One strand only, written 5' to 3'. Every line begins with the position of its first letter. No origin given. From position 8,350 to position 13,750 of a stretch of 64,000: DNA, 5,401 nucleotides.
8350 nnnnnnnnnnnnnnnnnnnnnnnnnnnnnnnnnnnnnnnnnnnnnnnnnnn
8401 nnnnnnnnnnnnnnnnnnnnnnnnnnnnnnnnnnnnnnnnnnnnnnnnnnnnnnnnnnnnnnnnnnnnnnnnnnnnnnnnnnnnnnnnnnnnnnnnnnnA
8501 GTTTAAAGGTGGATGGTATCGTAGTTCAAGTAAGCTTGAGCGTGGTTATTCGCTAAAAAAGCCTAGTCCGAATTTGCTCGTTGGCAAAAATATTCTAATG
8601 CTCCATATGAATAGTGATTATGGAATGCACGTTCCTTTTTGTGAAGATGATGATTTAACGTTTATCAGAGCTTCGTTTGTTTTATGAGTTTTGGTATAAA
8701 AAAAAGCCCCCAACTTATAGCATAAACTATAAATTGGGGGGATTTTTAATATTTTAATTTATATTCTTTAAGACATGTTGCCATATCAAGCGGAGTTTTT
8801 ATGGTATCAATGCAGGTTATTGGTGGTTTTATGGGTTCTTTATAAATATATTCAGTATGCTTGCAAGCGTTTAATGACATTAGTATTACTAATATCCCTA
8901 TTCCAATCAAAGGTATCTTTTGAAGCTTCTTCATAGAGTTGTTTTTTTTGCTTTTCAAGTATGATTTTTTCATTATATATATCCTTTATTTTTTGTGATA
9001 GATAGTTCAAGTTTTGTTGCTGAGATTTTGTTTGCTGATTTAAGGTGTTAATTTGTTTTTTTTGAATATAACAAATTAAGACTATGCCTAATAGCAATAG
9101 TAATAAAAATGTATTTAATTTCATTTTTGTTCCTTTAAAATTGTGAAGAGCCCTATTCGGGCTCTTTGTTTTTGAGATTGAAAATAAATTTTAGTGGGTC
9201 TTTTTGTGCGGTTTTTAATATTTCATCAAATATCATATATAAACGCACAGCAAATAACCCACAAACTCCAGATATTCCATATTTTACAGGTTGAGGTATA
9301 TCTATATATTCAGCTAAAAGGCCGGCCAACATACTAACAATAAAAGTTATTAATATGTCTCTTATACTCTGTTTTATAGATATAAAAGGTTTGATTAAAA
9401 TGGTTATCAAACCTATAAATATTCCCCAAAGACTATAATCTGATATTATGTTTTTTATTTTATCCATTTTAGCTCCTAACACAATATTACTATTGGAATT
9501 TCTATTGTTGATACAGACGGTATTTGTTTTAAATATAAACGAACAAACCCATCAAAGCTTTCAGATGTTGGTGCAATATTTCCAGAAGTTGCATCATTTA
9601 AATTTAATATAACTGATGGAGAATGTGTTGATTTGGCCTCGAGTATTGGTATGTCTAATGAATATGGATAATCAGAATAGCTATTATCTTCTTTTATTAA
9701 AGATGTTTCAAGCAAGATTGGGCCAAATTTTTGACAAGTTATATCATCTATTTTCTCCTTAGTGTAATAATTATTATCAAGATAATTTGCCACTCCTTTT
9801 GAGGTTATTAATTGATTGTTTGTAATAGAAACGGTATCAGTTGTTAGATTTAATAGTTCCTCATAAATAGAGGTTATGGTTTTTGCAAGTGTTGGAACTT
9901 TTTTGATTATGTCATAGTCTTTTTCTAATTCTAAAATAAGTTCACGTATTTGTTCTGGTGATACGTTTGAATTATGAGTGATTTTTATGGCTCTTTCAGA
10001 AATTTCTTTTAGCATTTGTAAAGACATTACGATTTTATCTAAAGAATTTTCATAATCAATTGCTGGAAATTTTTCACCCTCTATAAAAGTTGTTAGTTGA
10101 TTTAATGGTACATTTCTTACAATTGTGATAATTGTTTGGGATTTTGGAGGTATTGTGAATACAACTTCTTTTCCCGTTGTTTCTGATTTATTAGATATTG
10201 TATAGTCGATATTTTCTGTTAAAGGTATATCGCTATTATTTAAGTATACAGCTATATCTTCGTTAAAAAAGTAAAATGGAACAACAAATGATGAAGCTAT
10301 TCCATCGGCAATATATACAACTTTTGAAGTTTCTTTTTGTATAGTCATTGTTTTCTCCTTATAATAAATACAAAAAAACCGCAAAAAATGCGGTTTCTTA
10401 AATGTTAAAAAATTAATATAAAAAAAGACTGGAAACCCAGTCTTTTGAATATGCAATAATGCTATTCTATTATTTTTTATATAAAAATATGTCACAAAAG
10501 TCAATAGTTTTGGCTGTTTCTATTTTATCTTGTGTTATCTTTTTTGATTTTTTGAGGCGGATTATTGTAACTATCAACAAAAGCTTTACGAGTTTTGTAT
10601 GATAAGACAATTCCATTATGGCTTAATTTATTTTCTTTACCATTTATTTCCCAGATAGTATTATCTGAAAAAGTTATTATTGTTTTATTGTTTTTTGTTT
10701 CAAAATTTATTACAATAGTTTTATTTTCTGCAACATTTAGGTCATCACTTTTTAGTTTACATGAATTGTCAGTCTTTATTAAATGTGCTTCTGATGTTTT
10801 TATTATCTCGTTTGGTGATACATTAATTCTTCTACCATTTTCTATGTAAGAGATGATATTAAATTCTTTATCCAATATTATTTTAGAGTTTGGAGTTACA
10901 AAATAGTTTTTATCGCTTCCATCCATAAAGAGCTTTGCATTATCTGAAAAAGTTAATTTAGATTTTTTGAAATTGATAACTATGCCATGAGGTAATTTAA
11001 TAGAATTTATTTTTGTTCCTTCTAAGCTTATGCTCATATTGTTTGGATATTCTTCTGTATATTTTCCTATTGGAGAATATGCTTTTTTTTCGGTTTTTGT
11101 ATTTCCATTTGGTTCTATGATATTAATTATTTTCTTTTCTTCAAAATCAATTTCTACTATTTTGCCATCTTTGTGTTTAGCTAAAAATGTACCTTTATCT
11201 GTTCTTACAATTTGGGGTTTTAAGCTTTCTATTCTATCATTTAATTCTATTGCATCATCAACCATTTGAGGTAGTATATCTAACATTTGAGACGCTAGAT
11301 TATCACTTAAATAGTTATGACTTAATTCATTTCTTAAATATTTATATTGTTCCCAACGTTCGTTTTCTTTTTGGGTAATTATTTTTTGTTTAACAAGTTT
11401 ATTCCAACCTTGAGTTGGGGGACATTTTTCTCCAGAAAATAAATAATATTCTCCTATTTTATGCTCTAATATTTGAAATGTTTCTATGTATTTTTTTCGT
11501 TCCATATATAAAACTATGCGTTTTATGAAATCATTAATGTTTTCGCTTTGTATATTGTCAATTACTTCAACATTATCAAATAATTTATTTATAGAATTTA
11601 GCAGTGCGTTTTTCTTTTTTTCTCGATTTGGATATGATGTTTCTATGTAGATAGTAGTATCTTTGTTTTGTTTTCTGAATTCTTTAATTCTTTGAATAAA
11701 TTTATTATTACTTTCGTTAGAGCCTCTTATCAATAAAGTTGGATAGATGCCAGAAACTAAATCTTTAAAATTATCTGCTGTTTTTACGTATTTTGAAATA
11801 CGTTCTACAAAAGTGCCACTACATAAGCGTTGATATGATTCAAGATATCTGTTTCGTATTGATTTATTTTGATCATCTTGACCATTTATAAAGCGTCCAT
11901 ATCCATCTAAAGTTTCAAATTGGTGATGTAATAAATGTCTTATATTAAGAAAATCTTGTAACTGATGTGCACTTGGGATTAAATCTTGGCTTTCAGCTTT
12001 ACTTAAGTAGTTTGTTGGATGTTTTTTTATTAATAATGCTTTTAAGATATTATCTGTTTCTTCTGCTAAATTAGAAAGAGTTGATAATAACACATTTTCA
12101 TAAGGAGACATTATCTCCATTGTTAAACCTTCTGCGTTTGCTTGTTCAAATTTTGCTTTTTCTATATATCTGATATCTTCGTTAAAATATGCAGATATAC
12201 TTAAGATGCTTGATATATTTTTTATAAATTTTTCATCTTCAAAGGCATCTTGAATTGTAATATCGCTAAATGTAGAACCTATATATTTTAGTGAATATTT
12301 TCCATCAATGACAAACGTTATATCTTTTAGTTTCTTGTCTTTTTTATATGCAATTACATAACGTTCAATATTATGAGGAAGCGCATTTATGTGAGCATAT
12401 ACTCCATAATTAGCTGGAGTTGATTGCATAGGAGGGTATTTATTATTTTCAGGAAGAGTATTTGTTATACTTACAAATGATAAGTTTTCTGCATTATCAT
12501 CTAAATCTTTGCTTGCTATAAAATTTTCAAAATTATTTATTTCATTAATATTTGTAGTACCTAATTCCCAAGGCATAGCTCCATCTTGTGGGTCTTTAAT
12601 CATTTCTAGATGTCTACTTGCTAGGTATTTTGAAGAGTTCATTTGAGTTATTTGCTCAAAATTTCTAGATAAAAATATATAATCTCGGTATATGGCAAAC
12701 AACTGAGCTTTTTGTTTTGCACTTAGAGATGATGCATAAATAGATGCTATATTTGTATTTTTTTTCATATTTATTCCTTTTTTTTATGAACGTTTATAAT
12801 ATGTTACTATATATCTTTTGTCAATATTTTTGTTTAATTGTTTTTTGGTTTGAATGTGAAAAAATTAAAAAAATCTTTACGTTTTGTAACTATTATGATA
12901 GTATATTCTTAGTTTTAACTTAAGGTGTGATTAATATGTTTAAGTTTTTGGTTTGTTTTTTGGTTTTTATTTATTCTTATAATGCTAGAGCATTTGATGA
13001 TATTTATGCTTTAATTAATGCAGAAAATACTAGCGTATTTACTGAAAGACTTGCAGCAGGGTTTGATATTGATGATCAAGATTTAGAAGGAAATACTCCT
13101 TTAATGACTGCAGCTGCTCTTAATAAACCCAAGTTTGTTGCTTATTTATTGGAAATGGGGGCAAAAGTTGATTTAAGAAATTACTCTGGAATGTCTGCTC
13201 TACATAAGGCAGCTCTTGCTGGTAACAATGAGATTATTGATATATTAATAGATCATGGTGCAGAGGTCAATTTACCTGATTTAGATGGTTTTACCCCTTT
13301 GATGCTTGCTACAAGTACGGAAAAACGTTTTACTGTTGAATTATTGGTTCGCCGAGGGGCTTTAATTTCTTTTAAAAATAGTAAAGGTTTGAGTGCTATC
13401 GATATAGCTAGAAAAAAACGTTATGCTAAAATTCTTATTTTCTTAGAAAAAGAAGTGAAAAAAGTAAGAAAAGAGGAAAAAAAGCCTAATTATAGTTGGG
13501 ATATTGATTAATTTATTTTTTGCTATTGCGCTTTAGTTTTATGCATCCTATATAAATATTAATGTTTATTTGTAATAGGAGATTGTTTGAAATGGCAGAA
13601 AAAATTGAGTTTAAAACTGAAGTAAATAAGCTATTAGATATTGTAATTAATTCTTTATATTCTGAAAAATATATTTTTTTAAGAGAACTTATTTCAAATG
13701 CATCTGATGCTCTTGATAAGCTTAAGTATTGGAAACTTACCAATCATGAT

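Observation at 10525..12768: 747-aa single-chain protein with two HEPN-type Rx4H motifs and no CRISPR or MNT partner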

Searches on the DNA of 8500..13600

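Call 69: search_rna_families(source=window, start=8500, end=13600, threshold=evalue, max_evalue=1)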
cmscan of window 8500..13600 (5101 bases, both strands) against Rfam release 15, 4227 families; matches with E-value up to 1: 5.
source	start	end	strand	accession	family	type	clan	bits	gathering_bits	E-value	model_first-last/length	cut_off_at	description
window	9186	9304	-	RF01213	snoR103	Gene; snRNA; snoRNA; HACA-box;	-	30.9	50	0.095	1-106/106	no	Small nucleolar RNA snoR103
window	8681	8740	+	RF02418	Spd-sr07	Gene; sRNA;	-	30.2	55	0.12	1-63/63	no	Streptococcus sRNA Spd-sr07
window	10346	10395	-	RF02980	freshwater-2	Cis-reg;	-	26.3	49.9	0.57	1-84/84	no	freshwater-2 RNA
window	9143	9245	-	RF00082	SraG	Gene; sRNA;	-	23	50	0.96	1-177/177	no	SraG RNA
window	9191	9265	-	RF04052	mir-466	Gene; miRNA;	-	22.8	85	0.61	1-80/80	no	mir-466 microRNA precursor family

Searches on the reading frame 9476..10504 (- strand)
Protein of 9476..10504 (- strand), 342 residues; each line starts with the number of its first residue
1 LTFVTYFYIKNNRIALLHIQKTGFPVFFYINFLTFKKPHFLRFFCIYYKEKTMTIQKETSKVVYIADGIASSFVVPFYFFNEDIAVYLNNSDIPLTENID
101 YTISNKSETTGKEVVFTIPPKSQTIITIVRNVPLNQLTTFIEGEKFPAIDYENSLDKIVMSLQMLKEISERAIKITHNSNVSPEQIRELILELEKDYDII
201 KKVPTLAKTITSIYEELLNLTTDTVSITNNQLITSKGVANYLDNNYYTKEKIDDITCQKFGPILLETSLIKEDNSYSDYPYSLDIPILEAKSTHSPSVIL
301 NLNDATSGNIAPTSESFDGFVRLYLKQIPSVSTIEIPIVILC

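Call 13: search_protein_families(library=pfam, proteins=[window:9476-10504:-], max_evalue=0.01)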
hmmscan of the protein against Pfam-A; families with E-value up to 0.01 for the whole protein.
window:9476-10504:- (342 aa): 0 families

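Call 14: search_protein_families(library=phrogs, proteins=[window:9476-10504:-], max_evalue=0.01)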
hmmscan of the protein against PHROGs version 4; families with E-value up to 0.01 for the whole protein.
window:9476-10504:- (342 aa): 14 families
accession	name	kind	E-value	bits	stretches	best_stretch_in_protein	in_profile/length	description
phrog_1640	-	tail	1.4e-17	65.1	1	53-163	1-115/765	tail protein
phrog_30017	-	unknown function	1.6e-11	43.9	1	53-164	1-115/1025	-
phrog_6518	-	tail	8.1e-10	38.4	1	57-166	2-112/793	tail fiber protein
phrog_36601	-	tail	1.2e-08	34.7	1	49-168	11-134/1084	tail fiber protein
phrog_28871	-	unknown function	5.4e-07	28.8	1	53-163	1-108/946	-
phrog_17220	-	unknown function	1.2e-06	28.1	1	53-179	1-131/868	-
phrog_38237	-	unknown function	2.4e-05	23.8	1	53-169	1-121/697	-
phrog_8649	-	unknown function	5.5e-05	22.9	1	53-170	1-122/743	-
phrog_32960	-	unknown function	0.00012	21.5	1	53-168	1-120/762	-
phrog_19253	-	unknown function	0.00038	19.9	1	53-225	1-153/806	-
phrog_13893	-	tail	0.0005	19.5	1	53-174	1-126/648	tail protein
phrog_29076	-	tail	0.0026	16.9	1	53-166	1-111/793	tail protein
phrog_5662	-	tail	0.0054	16.1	1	53-172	1-124/729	tail fiber protein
phrog_23587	-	unknown function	0.0079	17.3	0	246-330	38-121/140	-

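Call 64: search_dna_similar(query=window:9476-10348:-, collection=phages, mode=protein, max_evalue=0.001, max_rows=12)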
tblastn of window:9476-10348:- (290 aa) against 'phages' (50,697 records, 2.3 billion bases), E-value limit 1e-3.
Records with a match: 36; places in all: 36; records where one place covers at least 80% of the query: 0.
Best place of each record, by identity: <60% 36.
By first word of the organism name: Pelagibacter 12; Caudoviricetes 6; Burkholderia 5; Ralstonia 3; Bacteriophage 2; Salmonella 2; Prochlorococcus 2; Stenotrophomonas 2; Microcystis 1; Tiamatvirus 1.
By host as written in the record: - 13; Candidatus Pelagibacter ubique HTCC1062 9; Candidatus Pelagibacter sp. HTCC1062 2; Salmonella enterica 2; Ralstonia sp. RS3/1-1 1; Methanomicrobiales 1; Ralstonia solanacearum 1; Ralstonia solanacearum SL341 1; and 6 more.
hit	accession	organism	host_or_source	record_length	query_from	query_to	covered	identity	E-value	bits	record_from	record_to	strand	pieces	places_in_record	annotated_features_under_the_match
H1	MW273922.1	Pelagibacter phage HTVC034P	Candidatus Pelagibacter sp. HTCC1062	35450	1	125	43%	34.1%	4e-11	69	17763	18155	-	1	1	putative tail fiber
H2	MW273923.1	Pelagibacter phage HTVC035P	Candidatus Pelagibacter sp. HTCC1062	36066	1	125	43%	33.6%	8e-11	68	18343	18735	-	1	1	putative tail fiber | putative internal virion protein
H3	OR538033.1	Ralstonia phage C22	Ralstonia sp. RS3/1-1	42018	1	127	44%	32.1%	5e-15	81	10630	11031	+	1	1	hypothetical protein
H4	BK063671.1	Caudoviricetes sp. vir555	Methanomicrobiales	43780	1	121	42%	33.3%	7e-6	53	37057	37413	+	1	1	tail protein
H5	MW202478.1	Caudoviricetes sp.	Manatee Spring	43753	1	134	46%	29.7%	3e-5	51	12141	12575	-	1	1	tail fiber protein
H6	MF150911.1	Ralstonia phage DU_RP_II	Ralstonia solanacearum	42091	1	126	43%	31.6%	1e-16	86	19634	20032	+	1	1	hypothetical protein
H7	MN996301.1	Ralstonia phage RpY1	Ralstonia solanacearum SL341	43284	1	126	43%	31.6%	1e-16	86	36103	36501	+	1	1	putative tail fiber protein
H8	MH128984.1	Burkholderia phage vB_BmuP_KL4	-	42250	1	122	42%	32.0%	8e-7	56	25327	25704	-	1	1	putative tail fiber protein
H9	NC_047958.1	Burkholderia phage vB_BmuP_KL4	-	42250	1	122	42%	32.0%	8e-7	56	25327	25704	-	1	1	putative tail fiber protein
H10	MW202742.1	Caudoviricetes sp.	Manatee Spring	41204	1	119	41%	31.7%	1e-10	68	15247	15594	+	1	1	tail fiber protein | hypothetical protein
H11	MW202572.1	Caudoviricetes sp.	Manatee Spring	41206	1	119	41%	31.7%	1e-10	68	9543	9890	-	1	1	tail fiber protein | hypothetical protein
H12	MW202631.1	Caudoviricetes sp.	Manatee Spring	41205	1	119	41%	31.7%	1e-10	68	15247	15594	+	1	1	tail fiber protein | hypothetical protein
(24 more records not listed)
